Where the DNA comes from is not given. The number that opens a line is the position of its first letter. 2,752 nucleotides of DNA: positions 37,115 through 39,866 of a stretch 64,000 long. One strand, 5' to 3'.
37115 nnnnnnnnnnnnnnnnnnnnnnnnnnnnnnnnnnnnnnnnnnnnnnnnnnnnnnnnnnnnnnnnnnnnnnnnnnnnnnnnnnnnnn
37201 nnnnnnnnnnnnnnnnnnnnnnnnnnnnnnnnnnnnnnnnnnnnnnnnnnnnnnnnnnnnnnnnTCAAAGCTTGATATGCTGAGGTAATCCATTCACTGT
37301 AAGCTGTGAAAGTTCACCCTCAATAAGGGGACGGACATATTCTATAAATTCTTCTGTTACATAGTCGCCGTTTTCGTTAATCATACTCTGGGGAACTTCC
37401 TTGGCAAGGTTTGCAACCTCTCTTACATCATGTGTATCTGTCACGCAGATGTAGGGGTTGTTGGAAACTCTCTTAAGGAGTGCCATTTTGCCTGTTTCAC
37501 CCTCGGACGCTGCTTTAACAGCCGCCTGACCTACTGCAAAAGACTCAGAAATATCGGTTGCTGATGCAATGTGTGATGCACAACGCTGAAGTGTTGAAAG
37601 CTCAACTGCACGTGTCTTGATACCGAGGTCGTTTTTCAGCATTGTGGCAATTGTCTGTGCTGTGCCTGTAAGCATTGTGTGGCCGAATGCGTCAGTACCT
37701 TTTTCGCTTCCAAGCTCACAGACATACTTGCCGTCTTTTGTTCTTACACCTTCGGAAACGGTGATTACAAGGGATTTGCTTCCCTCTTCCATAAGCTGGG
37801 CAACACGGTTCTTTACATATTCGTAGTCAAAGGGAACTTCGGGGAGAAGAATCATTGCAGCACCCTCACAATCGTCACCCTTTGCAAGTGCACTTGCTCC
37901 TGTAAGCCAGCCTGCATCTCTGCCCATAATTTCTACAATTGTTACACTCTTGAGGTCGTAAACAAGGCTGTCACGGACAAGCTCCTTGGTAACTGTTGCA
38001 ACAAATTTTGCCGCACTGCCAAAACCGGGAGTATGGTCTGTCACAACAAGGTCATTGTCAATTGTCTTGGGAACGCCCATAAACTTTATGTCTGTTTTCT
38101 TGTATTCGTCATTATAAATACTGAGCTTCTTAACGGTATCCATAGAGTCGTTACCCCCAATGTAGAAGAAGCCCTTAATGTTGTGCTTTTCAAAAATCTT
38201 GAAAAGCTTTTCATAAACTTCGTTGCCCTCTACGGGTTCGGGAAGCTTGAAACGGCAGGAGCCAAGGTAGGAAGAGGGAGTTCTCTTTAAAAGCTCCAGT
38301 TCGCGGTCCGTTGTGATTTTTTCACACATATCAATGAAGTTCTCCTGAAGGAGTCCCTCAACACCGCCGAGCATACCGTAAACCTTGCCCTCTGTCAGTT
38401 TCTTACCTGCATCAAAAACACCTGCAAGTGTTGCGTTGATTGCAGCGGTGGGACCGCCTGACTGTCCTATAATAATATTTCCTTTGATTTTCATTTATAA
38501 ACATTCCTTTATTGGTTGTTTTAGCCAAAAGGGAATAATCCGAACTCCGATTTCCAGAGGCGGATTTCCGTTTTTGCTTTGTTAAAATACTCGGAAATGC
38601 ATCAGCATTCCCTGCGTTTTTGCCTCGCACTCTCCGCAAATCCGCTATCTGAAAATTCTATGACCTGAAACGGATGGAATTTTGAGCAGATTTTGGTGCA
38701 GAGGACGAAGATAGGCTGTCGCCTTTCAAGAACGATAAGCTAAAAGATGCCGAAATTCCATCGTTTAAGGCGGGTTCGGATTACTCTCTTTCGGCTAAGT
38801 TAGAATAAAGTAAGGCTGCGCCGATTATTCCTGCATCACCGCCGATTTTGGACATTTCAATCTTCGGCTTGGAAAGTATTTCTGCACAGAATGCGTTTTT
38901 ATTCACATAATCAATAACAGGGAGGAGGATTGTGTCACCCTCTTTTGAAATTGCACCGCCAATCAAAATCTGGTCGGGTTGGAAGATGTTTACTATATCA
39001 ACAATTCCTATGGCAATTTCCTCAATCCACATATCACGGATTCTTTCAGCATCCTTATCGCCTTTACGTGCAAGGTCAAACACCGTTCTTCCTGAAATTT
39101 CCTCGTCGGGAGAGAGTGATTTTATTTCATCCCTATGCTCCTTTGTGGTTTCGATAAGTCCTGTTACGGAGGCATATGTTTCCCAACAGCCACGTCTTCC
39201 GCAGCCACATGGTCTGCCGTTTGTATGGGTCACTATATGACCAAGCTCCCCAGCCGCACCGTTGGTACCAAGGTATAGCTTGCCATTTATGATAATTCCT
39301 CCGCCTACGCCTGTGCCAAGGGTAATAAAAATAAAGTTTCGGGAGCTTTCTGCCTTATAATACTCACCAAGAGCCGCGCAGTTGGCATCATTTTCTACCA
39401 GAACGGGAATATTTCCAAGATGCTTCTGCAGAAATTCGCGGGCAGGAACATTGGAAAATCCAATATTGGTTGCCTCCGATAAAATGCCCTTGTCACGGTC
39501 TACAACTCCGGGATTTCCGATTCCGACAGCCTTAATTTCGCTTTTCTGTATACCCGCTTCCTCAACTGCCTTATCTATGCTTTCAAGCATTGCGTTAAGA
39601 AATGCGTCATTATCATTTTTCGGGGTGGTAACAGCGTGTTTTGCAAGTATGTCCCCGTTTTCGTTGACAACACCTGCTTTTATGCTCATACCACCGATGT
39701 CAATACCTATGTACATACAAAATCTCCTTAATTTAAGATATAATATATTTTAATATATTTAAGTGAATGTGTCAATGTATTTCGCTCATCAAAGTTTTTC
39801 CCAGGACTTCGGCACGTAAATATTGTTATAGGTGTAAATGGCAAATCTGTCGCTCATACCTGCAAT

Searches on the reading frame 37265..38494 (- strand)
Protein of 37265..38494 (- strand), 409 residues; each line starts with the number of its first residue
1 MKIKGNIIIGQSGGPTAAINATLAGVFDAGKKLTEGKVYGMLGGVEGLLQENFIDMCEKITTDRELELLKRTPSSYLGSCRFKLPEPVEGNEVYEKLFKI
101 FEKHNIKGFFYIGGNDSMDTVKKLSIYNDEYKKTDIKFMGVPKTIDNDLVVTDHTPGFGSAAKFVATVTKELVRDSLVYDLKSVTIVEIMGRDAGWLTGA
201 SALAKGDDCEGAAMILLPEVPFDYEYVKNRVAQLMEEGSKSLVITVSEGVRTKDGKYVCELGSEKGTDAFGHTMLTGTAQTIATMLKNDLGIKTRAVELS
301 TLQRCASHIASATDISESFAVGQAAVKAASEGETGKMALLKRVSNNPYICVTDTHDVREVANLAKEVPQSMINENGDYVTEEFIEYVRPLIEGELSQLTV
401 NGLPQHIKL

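Call 11: search_protein_families(library=ncbifam, proteins=[window:37265-38494:-], max_evalue=0.00001)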
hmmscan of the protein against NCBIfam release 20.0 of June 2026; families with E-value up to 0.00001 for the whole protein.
window:37265-38494:- (409 aa): 11 families
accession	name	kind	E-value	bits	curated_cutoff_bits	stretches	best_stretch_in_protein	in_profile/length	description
NF010675.0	PRK14072.1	subfamily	9.3e-142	472.6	273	1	4-409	3-404/416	diphosphate--fructose-6-phosphate 1-phosphotransferase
TIGR02483.1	PFK_mixed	subfamily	2.9e-52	177.8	430.55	1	8-341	3-312/325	phosphofructokinase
NF002872.1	PRK03202.1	subfamily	3.1e-49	167.7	253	1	11-374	7-317/323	ATP-dependent 6-phosphofructokinase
NF010674.0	PRK14071.1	equivalog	1e-35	123.3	544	1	6-339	6-320/360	ATP-dependent 6-phosphofructokinase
TIGR02482.1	PFKA_ATP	equivalog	1.1e-30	106.7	371.35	1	7-255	2-228/301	6-phosphofructokinase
TIGR02478.1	6PF1K_euk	equivalog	2.7e-29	101.9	708.4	2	6-239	391-606/744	6-phosphofructokinase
NF005301.0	PRK06830.1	equivalog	1.1e-25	90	400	1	34-337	112-399/445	ATP-dependent 6-phosphofructokinase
NF005121.0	PRK06555.1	equivalog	3.8e-20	72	395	1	37-336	37-357/404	pyrophosphate--fructose-6-phosphate 1-phosphotransferase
NF005482.0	PRK07085.1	subfamily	1.7e-19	69.8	446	1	10-202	79-264/558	diphosphate--fructose-6-phosphate 1-phosphotransferase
NF041103.1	PFKA_PPi_Ttgales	equivalog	9.5e-19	67.7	550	1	11-340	5-333/407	diphosphate--fructose-6-phosphate 1-phosphotransferase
TIGR02477.1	PFKA_PPi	equivalog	1.6e-18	66.5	587.95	1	11-203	74-259/539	diphosphate--fructose-6-phosphate 1-phosphotransferase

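Call 13: find_encoding_contigs(protein=window:37265-38494:-, flank=6000, max_places=10)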
Protein window:37265-38494:- (409 aa): 14 contigs read that carry it; 10 places shown.
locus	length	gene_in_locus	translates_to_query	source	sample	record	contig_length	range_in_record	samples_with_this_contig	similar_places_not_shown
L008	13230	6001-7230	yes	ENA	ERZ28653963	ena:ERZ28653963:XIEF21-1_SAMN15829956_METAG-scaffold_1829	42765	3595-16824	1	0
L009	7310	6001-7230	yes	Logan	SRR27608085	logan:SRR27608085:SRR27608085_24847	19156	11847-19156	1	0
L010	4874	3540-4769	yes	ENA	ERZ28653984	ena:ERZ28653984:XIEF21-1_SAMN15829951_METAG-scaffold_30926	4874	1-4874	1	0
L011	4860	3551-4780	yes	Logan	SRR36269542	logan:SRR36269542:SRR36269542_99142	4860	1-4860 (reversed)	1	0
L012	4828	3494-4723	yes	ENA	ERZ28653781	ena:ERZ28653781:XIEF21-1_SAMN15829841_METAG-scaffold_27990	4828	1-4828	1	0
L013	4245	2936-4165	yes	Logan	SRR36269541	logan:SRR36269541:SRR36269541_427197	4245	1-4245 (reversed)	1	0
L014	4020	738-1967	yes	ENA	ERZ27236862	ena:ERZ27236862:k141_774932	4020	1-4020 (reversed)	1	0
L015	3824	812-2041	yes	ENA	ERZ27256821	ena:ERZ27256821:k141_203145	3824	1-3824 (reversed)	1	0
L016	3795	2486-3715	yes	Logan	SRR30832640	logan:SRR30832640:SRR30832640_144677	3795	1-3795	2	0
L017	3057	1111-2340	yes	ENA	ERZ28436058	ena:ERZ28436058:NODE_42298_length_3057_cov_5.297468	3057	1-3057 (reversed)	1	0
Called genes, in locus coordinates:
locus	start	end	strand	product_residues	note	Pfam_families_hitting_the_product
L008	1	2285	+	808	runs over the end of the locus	PF02861:Clp_N, PF23569:NBD_SMAX1 (weak), PF00004:AAA, PF17871:AAA_lid_9, PF00004:AAA, PF07724:AAA_2, PF07728:AAA_5, PF10431:ClpB_D2-small, +7 more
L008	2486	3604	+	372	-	PF00365:PFK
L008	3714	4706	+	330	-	PF01966:HD, PF13286:HD_assoc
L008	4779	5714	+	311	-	PF00370:FGGY_N, PF00480:ROK, PF01869:BcrAD_BadFG (weak)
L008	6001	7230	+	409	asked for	PF00365:PFK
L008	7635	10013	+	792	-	PF00488:MutS_V, PF20297:MSSS, PF01713:Smr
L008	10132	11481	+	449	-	PF02812:ELFV_dehydrog_N, PF00208:ELFV_dehydrog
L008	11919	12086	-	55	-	-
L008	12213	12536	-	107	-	PF12844:HTH_19, PF13560:HTH_31, PF01381:HTH_3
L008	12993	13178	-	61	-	-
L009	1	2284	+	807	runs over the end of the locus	PF02861:Clp_N, PF23569:NBD_SMAX1 (weak), PF00004:AAA, PF17871:AAA_lid_9, PF00004:AAA, PF07724:AAA_2, PF07728:AAA_5, PF10431:ClpB_D2-small, +7 more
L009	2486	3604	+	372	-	PF00365:PFK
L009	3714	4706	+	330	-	PF01966:HD, PF13286:HD_assoc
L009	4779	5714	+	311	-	PF00370:FGGY_N, PF00480:ROK, PF01869:BcrAD_BadFG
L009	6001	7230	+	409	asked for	PF00365:PFK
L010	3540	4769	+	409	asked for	PF00365:PFK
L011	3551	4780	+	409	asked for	PF00365:PFK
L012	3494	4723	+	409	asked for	PF00365:PFK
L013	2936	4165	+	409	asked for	PF00365:PFK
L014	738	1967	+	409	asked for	PF00365:PFK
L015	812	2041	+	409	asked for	PF00365:PFK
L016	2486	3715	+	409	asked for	PF00365:PFK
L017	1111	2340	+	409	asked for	PF00365:PFK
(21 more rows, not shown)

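Call 30: list_cluster_members(proteins=[window:37265-38494:-, window:34482-36860:-, window:33014-34363:-])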
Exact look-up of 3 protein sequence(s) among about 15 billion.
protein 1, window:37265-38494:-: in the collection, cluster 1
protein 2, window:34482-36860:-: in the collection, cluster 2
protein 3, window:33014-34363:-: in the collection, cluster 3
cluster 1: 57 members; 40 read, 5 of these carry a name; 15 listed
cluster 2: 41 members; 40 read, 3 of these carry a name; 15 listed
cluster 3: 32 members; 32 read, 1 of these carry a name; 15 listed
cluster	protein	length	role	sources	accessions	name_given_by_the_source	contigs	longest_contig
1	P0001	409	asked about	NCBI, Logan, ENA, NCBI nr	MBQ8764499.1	MAG: 6-phosphofructokinase [Clostridia bacterium] | 6-phosphofructokinase [Clostridia bacterium]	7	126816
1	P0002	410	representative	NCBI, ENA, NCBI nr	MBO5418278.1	MAG: 6-phosphofructokinase [Clostridia bacterium] | 6-phosphofructokinase [Clostridia bacterium]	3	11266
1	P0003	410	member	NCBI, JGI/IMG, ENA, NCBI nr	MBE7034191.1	MAG: 6-phosphofructokinase [Ruminococcaceae bacterium] | 6-phosphofructokinase [Oscillospiraceae bacterium]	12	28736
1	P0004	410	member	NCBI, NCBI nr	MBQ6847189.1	MAG: 6-phosphofructokinase [Oscillospiraceae bacterium] | 6-phosphofructokinase [Oscillospiraceae bacterium]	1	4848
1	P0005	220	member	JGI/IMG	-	6-phosphofructokinase 1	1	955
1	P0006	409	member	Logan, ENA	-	-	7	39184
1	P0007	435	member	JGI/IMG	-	-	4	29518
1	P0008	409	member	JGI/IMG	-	-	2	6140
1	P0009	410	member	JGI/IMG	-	-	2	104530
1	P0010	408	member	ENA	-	-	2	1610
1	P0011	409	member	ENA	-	-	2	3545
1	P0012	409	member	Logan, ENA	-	-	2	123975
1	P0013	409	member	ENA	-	-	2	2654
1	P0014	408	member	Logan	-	-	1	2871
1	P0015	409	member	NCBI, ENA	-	-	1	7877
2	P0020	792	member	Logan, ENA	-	-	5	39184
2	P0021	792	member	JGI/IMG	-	-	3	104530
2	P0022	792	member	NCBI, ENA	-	-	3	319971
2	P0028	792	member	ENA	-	-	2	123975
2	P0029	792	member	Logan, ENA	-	-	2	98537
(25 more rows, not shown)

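Call 31: find_encoding_contigs(protein=P0021, flank=4000, max_places=4)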
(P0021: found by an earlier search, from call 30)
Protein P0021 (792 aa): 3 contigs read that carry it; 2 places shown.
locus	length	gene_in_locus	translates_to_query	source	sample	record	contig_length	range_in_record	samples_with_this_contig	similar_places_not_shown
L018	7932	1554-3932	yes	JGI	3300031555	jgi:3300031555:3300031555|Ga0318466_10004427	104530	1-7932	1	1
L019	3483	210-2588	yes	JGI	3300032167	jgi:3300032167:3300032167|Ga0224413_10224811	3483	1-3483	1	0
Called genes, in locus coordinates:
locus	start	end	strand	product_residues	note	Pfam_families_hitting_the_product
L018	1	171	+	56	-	?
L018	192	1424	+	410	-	PF00365:PFK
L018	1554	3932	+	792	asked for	PF00488:MutS_V, PF20297:MSSS, PF01713:Smr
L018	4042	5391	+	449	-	PF02812:ELFV_dehydrog_N, PF00208:ELFV_dehydrog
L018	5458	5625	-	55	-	-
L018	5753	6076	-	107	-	PF12844:HTH_19, PF13560:HTH_31 (weak), PF01381:HTH_3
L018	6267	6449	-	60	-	-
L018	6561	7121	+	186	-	PF04260:DUF436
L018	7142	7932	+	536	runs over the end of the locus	PF01554:MatE (weak), PF01943:Polysacc_synt, PF01554:MatE (weak), PF03023:MurJ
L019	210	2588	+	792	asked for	PF00488:MutS_V, PF20297:MSSS, PF01713:Smr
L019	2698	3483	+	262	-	?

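Call 32: find_encoding_contigs(protein=P0022, flank=4000, max_places=4)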
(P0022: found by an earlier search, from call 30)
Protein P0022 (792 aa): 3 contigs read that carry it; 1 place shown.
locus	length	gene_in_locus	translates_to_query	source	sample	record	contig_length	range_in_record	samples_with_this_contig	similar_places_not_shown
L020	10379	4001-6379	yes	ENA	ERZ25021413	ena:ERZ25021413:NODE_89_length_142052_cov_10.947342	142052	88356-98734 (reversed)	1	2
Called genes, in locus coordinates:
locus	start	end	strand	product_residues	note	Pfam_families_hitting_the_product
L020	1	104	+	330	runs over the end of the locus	PF01966:HD, PF13286:HD_assoc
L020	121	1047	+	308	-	PF00370:FGGY_N, PF00480:ROK, PF01869:BcrAD_BadFG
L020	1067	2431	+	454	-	-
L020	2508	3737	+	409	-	PF00365:PFK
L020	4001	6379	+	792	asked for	PF00488:MutS_V, PF20297:MSSS, PF01713:Smr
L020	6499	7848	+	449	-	PF02812:ELFV_dehydrog_N, PF00208:ELFV_dehydrog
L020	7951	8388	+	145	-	PF09719:C_GCAxxG_C_C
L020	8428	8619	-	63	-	-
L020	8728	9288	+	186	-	PF04260:DUF436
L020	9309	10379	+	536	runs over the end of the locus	PF01554:MatE (weak), PF01943:Polysacc_synt, PF13440:Polysacc_synt_3 (faint), PF03023:MurJ, PF01554:MatE (weak)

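Call 58: find_encoding_contigs(protein=P0028, flank=6000, max_places=3)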
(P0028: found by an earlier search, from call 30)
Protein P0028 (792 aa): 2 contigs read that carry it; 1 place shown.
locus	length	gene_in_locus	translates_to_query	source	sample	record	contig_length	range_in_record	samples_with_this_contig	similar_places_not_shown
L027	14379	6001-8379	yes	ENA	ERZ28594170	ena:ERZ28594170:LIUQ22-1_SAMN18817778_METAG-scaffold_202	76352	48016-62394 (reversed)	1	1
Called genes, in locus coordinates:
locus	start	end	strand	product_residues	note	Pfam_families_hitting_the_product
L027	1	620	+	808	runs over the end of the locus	PF02861:Clp_N, PF23569:NBD_SMAX1 (weak), PF00004:AAA, PF17871:AAA_lid_9, PF00004:AAA, PF07724:AAA_2, PF07728:AAA_5, PF10431:ClpB_D2-small, +7 more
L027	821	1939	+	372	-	PF00365:PFK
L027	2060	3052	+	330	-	PF01966:HD, PF13286:HD_assoc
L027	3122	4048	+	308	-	PF00370:FGGY_N, PF00480:ROK, PF01869:BcrAD_BadFG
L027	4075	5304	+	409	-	PF00365:PFK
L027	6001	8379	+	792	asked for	PF00488:MutS_V, PF20297:MSSS, PF01713:Smr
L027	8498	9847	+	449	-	PF02812:ELFV_dehydrog_N, PF00208:ELFV_dehydrog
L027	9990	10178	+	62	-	PF01402:RHH_1 (weak)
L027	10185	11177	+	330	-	PF13310:Virulence_RhuM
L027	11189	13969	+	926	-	PF13176:TPR_7 (faint), PF13676:TIR_2, PF25390:WD40_RLD, PF13540:RCC1_2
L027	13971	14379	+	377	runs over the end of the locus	PF13421:Band_7_1, PF01145:Band_7 (weak), PF09851:SHOCT (weak)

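Call 59: find_encoding_contigs(protein=P0029, flank=6000, max_places=3)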
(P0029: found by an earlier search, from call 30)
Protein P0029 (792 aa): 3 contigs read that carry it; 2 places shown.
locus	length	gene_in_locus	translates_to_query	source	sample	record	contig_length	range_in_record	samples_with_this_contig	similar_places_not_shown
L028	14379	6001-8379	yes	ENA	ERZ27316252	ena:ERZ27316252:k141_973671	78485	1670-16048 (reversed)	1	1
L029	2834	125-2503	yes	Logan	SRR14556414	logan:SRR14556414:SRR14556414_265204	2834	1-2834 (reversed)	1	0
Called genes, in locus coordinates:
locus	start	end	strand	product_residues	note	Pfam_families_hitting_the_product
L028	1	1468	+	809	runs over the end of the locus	PF02861:Clp_N, PF23569:NBD_SMAX1 (weak), PF00004:AAA, PF17871:AAA_lid_9, PF00004:AAA, PF07724:AAA_2, PF07728:AAA_5, PF10431:ClpB_D2-small, +7 more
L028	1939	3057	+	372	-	PF00365:PFK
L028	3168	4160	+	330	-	PF01966:HD, PF13286:HD_assoc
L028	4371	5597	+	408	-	PF00365:PFK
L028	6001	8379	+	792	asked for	PF00488:MutS_V, PF20297:MSSS, PF01713:Smr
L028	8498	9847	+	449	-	PF02812:ELFV_dehydrog_N, PF00208:ELFV_dehydrog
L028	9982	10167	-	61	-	-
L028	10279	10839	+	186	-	PF04260:DUF436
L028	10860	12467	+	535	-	PF01554:MatE (weak), PF01943:Polysacc_synt, PF13440:Polysacc_synt_3 (faint), PF01554:MatE (weak), PF03023:MurJ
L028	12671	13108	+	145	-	PF03862:SpoVAC_SpoVAEB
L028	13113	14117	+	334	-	PF07451:SpoVAD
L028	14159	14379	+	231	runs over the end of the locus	PF01522:Polysacc_deac_1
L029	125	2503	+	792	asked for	PF00488:MutS_V, PF20297:MSSS, PF01713:Smr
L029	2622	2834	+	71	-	?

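Call 60: find_encoding_contigs(protein=P0020, flank=6000, max_places=3)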
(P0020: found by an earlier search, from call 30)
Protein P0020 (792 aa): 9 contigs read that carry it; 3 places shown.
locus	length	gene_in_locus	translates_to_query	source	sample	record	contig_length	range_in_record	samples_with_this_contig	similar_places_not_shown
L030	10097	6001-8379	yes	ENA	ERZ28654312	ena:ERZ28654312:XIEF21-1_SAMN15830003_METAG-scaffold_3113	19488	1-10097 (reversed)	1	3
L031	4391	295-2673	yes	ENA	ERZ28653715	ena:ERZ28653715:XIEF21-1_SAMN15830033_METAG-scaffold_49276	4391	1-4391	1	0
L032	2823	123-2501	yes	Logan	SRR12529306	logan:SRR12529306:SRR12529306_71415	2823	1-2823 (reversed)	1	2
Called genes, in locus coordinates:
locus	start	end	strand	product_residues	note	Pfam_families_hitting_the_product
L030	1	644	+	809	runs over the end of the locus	PF02861:Clp_N, PF23569:NBD_SMAX1 (weak), PF00004:AAA, PF17871:AAA_lid_9, PF00004:AAA, PF07724:AAA_2, PF07728:AAA_5, PF10431:ClpB_D2-small, +7 more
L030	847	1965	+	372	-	PF00365:PFK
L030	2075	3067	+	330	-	PF01966:HD, PF13286:HD_assoc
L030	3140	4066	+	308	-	PF00370:FGGY_N, PF00480:ROK, PF01869:BcrAD_BadFG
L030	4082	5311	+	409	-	PF00365:PFK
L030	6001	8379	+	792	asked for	PF00488:MutS_V, PF20297:MSSS, PF01713:Smr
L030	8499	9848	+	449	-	PF02812:ELFV_dehydrog_N, PF00208:ELFV_dehydrog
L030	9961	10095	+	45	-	?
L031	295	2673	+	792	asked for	PF00488:MutS_V, PF20297:MSSS, PF01713:Smr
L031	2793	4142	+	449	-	PF02812:ELFV_dehydrog_N, PF00208:ELFV_dehydrog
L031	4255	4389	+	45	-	?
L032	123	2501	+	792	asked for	PF00488:MutS_V, PF20297:MSSS, PF01713:Smr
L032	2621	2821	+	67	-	?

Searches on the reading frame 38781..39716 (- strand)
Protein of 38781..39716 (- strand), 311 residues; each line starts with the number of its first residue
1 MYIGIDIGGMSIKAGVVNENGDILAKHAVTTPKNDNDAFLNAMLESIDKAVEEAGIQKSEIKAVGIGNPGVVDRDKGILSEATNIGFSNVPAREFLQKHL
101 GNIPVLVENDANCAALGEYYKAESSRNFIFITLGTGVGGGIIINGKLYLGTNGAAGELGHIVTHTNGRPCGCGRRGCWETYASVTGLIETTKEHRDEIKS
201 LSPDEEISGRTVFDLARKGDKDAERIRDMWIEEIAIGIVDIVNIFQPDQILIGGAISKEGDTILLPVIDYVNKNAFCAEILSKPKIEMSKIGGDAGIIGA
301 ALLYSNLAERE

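Call 11: search_protein_families(library=ncbifam, proteins=[window:38781-39716:-], max_evalue=0.00001)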
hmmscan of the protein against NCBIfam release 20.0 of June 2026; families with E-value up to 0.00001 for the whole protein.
window:38781-39716:- (311 aa): 13 families
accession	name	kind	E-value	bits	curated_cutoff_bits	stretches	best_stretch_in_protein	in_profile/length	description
TIGR00744.1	ROK_glcA_fam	subfamily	8.5e-77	258.5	260.35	1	3-305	1-309/318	ROK family glucokinase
NF003461.0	PRK05082.1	subfamily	8.9e-49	166.4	283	1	3-305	4-287/291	N-acetylmannosamine kinase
NF009835.0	PRK13310.1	equivalog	2.2e-44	152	380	1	1-304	1-300/303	N-acetylglucosamine kinase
NF047821.1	NactlManKinNanK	equivalog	1.9e-43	149.1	450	1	3-303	4-285/288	N-acetylmannosamine kinase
NF007251.0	PRK09698.1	equivalog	4e-42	144.5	253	1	2-306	8-298/304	allose kinase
NF045551.1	GK_Pyrobac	equivalog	1.7e-41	142.5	500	1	1-304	1-280/294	ATP-dependent glucokinase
NF047937.1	TransRegNagC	equivalog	4.3e-40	138.1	650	1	3-303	82-383/399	DNA-binding transcriptional regulator NagC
NF007108.0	PRK09557.1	equivalog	5.2e-39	134.3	443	1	1-305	2-301/303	fructokinase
NF042998.1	bglucokin_BglK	equivalog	4.6e-38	131.1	550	1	5-302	6-283/291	beta-glucoside kinase BglK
NF049930.1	TransRegMlc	equivalog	4e-37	128.5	530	1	2-307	87-393/405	sugar metabolism global transcriptional regulator Mlc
NF009836.0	PRK13311.1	equivalog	5e-25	88.2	551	1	1-187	1-194/256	N-acetyl-D-glucosamine kinase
NF045942.1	PolPhglucPhase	equivalog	5.2e-22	78.8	250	1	3-162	3-155/242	polyphosphate--glucose phosphotransferase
NF045550.1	FrctkaseScrK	equivalog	1.4e-11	44.4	400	1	2-164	5-160/293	fructokinase ScrK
